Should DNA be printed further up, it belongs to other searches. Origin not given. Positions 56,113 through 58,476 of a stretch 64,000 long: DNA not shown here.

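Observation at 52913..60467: Candidate novel operon: NusG paralog + sugar 4,6-dehydratase + aminotransferase fused to an XDH-like FeS/FAD redox trio and a TP-methylase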

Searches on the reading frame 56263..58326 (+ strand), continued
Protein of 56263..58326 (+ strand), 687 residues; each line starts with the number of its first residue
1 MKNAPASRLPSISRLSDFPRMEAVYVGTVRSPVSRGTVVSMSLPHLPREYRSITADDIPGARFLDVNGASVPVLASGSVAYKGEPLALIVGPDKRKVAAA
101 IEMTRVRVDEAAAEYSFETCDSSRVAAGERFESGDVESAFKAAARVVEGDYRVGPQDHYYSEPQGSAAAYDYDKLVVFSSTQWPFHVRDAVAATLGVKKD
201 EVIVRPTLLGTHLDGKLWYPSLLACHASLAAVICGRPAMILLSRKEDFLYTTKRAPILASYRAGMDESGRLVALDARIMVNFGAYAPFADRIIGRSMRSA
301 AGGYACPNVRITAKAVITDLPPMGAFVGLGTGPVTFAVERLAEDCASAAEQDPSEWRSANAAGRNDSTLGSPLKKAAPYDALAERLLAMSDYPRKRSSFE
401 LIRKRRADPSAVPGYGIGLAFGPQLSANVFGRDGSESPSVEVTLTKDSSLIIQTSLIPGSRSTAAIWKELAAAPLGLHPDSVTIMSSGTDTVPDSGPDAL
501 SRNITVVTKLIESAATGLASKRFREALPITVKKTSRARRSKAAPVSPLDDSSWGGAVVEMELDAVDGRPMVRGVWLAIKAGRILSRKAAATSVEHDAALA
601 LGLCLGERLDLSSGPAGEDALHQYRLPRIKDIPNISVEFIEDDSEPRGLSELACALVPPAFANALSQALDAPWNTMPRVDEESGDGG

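Call 23: search_solved_structures(query=window:56263-58326:+, max_evalue=0.00001, show_alignments=2)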
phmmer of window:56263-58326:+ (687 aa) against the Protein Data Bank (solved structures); distinct sequences matched with E-value up to 0.00001: 40.
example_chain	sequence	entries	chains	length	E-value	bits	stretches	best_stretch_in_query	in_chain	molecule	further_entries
2w55_B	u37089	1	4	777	5.7e-32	114.4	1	52-503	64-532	XANTHINE DEHYDROGENASE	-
1jro_B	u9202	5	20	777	8.9e-32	113.8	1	52-503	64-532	xanthine dehydrogenase, chain B | XANTHINE DEHYDROGENASE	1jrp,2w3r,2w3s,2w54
2e1q_A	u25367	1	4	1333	2.1e-31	112.5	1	45-503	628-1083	Xanthine dehydrogenase/oxidase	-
3hrd_A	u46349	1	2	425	6.4e-31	110.9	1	16-361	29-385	Nicotinate dehydrogenase large molybdopterin subunit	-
2ckj_A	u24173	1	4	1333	7.6e-31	110.7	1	45-503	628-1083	XANTHINE OXIDOREDUCTASE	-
3sr6_C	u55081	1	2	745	2e-30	109.3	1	45-511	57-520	Xanthine dehydrogenase/oxidase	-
3etr_C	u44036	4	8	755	2.1e-30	109.2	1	45-511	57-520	Xanthine dehydrogenase/oxidase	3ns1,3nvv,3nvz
3nrz_C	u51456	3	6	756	2.1e-30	109.2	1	45-511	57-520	Xanthine dehydrogenase/oxidase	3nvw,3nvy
3eub_C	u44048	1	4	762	2.1e-30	109.2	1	45-511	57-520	Xanthine dehydrogenase/oxidase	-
1fiq_C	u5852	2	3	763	2.1e-30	109.2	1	45-511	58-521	XANTHINE OXIDASE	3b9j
3zyv_A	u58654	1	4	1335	3.8e-30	108.4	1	125-369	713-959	AOX3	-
1n5x_A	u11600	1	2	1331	1e-29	107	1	45-511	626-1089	Xanthine Dehydrogenase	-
3una_A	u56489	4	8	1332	1e-29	107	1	45-511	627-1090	Xanthine dehydrogenase/oxidase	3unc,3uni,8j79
1fo4_A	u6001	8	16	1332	1e-29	107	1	45-511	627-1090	XANTHINE DEHYDROGENASE | Xanthine dehydrogenase/oxidase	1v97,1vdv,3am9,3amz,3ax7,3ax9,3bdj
1wyg_A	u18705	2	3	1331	5.8e-28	101.1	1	44-503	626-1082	Xanthine dehydrogenase/oxidase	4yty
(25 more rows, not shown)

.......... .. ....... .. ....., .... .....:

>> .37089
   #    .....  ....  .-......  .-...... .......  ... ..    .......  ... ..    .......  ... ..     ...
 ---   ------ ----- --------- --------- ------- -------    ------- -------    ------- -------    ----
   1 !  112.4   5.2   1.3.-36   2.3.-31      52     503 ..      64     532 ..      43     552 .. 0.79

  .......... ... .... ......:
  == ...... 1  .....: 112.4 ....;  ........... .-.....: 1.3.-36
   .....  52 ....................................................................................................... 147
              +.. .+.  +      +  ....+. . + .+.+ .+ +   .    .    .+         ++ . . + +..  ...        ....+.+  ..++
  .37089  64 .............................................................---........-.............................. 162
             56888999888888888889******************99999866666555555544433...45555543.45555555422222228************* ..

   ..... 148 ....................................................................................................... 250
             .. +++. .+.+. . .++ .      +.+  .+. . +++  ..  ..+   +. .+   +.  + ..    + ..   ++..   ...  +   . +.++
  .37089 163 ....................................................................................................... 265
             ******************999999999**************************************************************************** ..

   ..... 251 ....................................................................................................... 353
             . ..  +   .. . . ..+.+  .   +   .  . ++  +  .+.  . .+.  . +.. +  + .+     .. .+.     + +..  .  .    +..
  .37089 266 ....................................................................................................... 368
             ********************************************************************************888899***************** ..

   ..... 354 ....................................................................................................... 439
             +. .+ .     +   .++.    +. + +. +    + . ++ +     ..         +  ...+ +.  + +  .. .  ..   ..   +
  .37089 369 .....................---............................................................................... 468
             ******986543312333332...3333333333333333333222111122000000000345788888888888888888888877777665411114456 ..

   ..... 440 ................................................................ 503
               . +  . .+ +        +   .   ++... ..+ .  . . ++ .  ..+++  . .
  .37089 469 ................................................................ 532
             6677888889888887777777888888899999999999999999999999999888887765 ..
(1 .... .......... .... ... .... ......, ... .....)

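Call 24: search_protein_representatives(protein=window:56263-58326:+)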
Query: 687 residues. Proteins with E-value up to 0.001 (for the whole library): 11106; up to 1e-10: 5040; up to 1e-30: 835. The best 150 are listed.
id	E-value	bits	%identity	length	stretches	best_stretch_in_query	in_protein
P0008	0.0e+00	1140.3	74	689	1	1-683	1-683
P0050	6.2e-183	626.4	48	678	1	11-678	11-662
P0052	1.5e-179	615.3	72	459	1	6-369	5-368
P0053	2.5e-179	614.5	46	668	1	24-675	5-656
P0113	2.8e-156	538.4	44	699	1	14-677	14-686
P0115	1.0e-154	533.2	57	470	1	213-677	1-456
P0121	1.4e-151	522.8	42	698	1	5-677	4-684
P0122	1.2e-150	519.7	42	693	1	15-677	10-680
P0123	6.1e-148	510.8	40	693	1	15-678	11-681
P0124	1.5e-142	493.0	41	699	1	23-677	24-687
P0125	7.0e-135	467.7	41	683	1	13-677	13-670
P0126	3.0e-134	465.6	39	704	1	14-680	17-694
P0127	2.8e-132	459.1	39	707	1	17-677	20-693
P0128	9.7e-132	457.3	37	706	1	11-677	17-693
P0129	9.7e-127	440.8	36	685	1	17-681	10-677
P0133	5.0e-118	412.0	34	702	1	15-685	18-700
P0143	5.2e-109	382.2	32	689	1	21-670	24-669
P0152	4.0e-103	362.7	31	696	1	12-677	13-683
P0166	2.9e-94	333.5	31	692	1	15-668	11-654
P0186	8.8e-88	312.1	28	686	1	15-677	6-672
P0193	1.4e-85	304.8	29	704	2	15-367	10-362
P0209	1.8e-80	287.9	30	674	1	25-679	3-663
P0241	1.5e-72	261.8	29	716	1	12-678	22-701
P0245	5.5e-71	256.6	29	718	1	16-677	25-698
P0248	1.2e-70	255.4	29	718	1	21-680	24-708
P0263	2.9e-67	244.3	28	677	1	16-676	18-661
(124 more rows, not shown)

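Call 31: find_related_loci(query=A2, collection=genome_contigs, flank=10000)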
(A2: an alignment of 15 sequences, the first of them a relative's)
Query A2 (687 aa) in genome_contigs; peptide patterns used: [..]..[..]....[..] (x = any residue, [..] = any of these).
166 stretches matched a pattern; 163 encode a relative of the query (tblastn E <= 1e-3); the best 80 are kept; 80 distinct loci.
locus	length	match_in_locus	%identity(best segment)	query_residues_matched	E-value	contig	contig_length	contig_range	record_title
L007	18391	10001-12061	75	1-685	0e+0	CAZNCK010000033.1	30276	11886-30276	MAG TPA_asm: uncultured Treponemataceae bacterium isolate SRP050083_co2_42 genome assembly, contig: NODE_921_length_3027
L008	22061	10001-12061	74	1-685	0e+0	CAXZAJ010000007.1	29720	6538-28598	MAG: uncultured bacterium isolate ERR13599002_concoct_79 genome assembly, contig: ERZ24875815.179, whole genome shotgun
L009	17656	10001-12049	73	1-683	0e+0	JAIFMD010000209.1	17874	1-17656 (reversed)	MAG: Spirochaetes bacterium isolate bin_251 scaffold_4028, whole genome shotgun sequence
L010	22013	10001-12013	72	7-677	0e+0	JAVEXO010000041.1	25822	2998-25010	MAG: Spirochaetia bacterium isolate BF4_174 NODE_5596_length_25822_cov_6.777544_Biofilm4, whole genome shotgun sequence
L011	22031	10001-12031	71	1-677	0e+0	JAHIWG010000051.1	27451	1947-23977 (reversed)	MAG: Spirochaetes bacterium isolate MM_PW_MetaG.mb.34 MM_PW_MetaG.mb.34_k141_226199, whole genome shotgun sequence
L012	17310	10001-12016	69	6-677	0e+0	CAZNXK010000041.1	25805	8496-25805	MAG TPA_asm: uncultured Treponemataceae bacterium isolate SRP062349_co6_229 genome assembly, contig: NODE_1199_length_25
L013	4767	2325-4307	69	17-677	0e+0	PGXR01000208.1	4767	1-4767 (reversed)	MAG: Spirochaetae bacterium HGW-Spirochaetae-7 08E140C01_z5_2013_Ig3399_v2_scaffold_8463, whole genome shotgun sequence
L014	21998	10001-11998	66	12-677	0e+0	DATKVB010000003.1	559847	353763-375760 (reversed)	MAG TPA_asm: bacterium isolate SMAG_U14122 k141_248343, whole genome shotgun sequence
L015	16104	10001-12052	65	1-684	0e+0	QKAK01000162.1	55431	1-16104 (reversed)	MAG: Spirochaetes bacterium isolate SZUA-370 scaffold_882, whole genome shotgun sequence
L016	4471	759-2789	65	1-677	0e+0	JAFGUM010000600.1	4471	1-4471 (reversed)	MAG: Spirochaetales bacterium isolate ZodW_maxbin.191 k87_24282466, whole genome shotgun sequence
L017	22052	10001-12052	65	1-684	0e+0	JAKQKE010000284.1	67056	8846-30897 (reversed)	MAG: Spirochaetota bacterium isolate USDV_maxbin.089 k141_969086, whole genome shotgun sequence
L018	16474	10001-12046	64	1-682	0e+0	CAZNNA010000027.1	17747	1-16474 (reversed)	MAG TPA_asm: uncultured Treponemataceae bacterium isolate SRP278314_co2_181 genome assembly, contig: NODE_4206_length_17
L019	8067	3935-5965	62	1-677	0e+0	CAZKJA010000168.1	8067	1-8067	MAG TPA_asm: uncultured Treponemataceae bacterium isolate SRP062349_co3_32 genome assembly, contig: NODE_4579_length_806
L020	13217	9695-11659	53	22-677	0e+0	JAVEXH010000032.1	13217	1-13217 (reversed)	MAG: Spirochaetia bacterium isolate BF4_168 NODE_14901_length_13217_cov_2.387930_Biofilm4, whole genome shotgun sequence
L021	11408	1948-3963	51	1-677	0e+0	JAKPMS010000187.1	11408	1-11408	MAG: Spirochaetota bacterium isolate JPAS_metabat.2 k141_768097, whole genome shotgun sequence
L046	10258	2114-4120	41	15-677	2e-152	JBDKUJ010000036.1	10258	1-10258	MAG: Rectinema sp. isolate 8_bin.109 c_000000057511, whole genome shotgun sequence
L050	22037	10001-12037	40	8-677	3e-155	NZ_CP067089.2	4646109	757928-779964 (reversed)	Breznakiella homolactica strain RmG30 chromosome, complete genome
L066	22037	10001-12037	38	13-680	8e-136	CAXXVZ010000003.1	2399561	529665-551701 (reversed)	MAG: Treponemataceae bacterium isolate 08f406a1-65ce-4a28-8a1b-b7e70c6c0ca5 genome assembly, contig: contig_3, whole gen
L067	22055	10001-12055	35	18-677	6e-136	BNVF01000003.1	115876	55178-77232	Spirochaetia bacterium MS502-93 DNA, sequence003, whole genome shotgun sequence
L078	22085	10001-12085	39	15-681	2e-146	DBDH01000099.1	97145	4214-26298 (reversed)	MAG TPA_asm: Treponema sp. UBA937 UBA937_contig_2274, whole genome shotgun sequence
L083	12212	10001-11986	36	15-669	2e-126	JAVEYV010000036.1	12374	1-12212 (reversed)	MAG: Spirochaetia bacterium isolate BF4_5 NODE_16338_length_12374_cov_3.764922_Biofilm4, whole genome shotgun sequence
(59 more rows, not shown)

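Call 43: list_cluster_members(proteins=[P0129, P0133, P0143, P0152, P0166, P0186, P0193, P0209, P0241, P0263])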
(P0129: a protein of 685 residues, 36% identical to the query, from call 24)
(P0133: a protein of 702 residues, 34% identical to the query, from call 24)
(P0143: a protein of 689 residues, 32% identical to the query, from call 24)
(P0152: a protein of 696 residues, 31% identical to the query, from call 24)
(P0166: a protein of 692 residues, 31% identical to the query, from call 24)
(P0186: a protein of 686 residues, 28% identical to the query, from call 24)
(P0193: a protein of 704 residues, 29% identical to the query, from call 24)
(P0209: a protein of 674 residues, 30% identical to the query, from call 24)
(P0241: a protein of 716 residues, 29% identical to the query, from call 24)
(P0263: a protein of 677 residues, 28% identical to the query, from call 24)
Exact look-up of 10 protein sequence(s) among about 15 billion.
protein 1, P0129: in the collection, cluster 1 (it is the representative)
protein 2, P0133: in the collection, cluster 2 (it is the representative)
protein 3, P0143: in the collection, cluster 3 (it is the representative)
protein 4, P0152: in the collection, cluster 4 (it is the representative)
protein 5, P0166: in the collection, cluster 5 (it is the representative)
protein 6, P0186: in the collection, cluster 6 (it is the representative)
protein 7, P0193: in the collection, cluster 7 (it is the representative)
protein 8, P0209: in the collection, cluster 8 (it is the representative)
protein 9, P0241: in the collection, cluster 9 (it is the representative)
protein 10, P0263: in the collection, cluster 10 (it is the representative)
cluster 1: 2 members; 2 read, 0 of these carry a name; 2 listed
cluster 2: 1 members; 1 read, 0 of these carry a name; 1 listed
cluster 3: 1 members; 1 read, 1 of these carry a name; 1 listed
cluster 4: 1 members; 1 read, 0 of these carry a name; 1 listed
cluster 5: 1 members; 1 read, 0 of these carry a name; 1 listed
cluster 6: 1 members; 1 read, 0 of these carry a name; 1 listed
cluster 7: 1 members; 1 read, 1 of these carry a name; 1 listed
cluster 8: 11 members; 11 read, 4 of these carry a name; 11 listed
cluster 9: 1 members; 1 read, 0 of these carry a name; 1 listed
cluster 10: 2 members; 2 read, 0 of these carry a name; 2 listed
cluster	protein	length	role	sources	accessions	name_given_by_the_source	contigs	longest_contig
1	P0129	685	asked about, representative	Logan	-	-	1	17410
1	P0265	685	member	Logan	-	-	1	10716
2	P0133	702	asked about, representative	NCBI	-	-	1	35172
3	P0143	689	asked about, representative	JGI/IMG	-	CO/xanthine dehydrogenase Mo-binding subunit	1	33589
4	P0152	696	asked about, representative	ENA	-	-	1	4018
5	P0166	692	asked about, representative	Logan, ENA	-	-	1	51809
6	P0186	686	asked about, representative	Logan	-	-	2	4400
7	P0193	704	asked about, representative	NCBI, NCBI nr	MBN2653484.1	MAG: molybdopterin-dependent oxidoreductase, partial [Spirochaetales bacterium] | molybdopterin-dependent oxidoreductase [Spirochaetales bacterium]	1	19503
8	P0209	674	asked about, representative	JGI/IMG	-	CO/xanthine dehydrogenase Mo-binding subunit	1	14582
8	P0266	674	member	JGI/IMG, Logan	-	CO/xanthine dehydrogenase Mo-binding subunit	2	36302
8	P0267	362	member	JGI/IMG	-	CO/xanthine dehydrogenase Mo-binding subunit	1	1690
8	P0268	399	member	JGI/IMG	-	CO/xanthine dehydrogenase Mo-binding subunit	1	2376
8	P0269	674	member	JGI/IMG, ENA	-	-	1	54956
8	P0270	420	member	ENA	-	-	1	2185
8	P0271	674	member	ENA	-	-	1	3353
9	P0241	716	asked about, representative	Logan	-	-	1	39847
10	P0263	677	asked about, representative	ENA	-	-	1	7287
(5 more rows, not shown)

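Call 44: find_encoding_contigs(protein=P0166, flank=10000, max_places=1)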
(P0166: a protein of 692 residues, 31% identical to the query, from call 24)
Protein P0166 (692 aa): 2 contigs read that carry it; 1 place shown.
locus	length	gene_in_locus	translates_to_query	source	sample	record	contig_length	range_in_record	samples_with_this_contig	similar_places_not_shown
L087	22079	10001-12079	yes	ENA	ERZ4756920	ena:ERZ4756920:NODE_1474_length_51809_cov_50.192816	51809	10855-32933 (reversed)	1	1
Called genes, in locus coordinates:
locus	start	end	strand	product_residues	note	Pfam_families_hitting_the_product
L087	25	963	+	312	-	PF13379:NMT1_2 (weak), PF16868:NMT1_3, PF12974:Phosphonate-bd, PF09084:NMT1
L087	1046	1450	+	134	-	PF08905:DUF1850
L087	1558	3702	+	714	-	PF06808:DctM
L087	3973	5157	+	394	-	PF01938:TRAM (faint), PF05958:tRNA_U5-meth_tr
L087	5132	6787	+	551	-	PF13646:HEAT_2 (faint)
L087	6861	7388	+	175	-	PF02357:NusG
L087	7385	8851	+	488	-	PF13727:CoA_binding_3 (weak), PF01073:3Beta_HSD, PF01370:Epimerase, PF02719:Polysacc_synt_2, PF04321:RmlD_sub_bind, PF05368:NmrA, PF07993:NAD_binding_4, PF16363:GDP_Man_Dehyd, +4 more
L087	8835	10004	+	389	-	PF00155:Aminotran_1_2 (weak), PF01041:DegT_DnrJ_EryC1, PF01212:Beta_elim_lyase (weak)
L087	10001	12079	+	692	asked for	PF02738:MoCoBD_1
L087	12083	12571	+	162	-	PF01799:Fer2_2 (weak)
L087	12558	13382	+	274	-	PF00941:FAD_binding_5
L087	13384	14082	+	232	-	-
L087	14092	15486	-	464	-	PF00215:OMPdecase, PF00156:Pribosyltran (weak)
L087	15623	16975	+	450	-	-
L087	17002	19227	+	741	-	PF04773:FecR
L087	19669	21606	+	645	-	PF02518:HATPase_c, PF13589:HATPase_c_3, PF01119:DNA_mis_repair, PF08676:MutL_C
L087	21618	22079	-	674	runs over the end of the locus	-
